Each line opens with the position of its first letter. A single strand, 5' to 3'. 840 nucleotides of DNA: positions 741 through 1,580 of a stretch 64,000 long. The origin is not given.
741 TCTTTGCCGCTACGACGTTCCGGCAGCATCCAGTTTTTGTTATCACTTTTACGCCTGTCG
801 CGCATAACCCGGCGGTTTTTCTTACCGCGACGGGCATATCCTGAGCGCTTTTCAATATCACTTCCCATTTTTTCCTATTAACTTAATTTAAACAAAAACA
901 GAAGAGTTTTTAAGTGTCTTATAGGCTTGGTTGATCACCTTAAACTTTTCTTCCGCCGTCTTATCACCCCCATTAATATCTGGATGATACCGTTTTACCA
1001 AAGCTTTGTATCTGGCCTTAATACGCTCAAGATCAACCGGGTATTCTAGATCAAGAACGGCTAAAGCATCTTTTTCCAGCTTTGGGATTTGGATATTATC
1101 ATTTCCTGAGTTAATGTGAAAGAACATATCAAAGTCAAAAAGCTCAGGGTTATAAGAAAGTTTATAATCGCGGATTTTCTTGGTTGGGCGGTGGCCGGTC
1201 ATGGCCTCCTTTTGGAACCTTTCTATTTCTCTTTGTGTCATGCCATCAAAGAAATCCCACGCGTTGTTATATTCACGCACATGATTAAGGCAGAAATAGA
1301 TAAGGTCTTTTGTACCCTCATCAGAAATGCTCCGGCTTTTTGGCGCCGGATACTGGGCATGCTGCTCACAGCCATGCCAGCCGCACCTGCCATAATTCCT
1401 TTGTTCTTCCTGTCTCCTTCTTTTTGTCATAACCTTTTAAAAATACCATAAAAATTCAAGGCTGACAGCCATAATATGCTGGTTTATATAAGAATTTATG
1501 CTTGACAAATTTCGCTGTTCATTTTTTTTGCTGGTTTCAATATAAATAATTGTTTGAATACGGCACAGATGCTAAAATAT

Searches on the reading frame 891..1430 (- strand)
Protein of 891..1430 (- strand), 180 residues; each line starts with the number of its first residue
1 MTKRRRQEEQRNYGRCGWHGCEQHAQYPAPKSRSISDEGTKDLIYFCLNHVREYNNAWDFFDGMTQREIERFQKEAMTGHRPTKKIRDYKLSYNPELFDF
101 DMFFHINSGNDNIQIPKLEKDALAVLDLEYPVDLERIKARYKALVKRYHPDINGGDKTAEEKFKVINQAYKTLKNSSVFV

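Call 96: find_encoding_contigs(protein=window:891-1430:-, flank=10000, max_places=4)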
Protein window:891-1430:- (180 aa): 4 contigs read that carry it; 3 places shown.
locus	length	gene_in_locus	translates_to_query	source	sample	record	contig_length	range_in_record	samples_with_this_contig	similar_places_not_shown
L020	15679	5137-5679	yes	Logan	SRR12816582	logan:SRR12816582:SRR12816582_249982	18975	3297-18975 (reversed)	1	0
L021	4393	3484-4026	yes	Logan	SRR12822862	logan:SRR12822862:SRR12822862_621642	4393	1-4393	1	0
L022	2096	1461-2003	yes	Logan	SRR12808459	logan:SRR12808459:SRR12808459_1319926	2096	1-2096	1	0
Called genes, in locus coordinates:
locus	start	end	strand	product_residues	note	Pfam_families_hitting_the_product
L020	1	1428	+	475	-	?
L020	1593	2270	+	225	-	-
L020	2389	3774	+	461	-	-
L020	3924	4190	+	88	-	PF10877:DUF2671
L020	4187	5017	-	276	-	-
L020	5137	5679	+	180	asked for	PF00226:DnaJ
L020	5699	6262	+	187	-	PF00903:Glyoxalase (weak), PF18029:Glyoxalase_6 (faint)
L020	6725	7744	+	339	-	PF12556:CobS_N, PF07728:AAA_5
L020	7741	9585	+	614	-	PF06213:CobT, PF11775:CobT_C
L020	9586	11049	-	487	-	-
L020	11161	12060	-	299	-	PF02899:Phage_int_SAM_1, PF13495:Phage_int_SAM_4 (weak), PF00589:Phage_integrase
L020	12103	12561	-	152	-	-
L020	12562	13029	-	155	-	-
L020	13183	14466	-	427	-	-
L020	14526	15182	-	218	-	PF00923:TAL_FSA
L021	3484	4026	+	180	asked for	PF00226:DnaJ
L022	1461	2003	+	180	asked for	PF00226:DnaJ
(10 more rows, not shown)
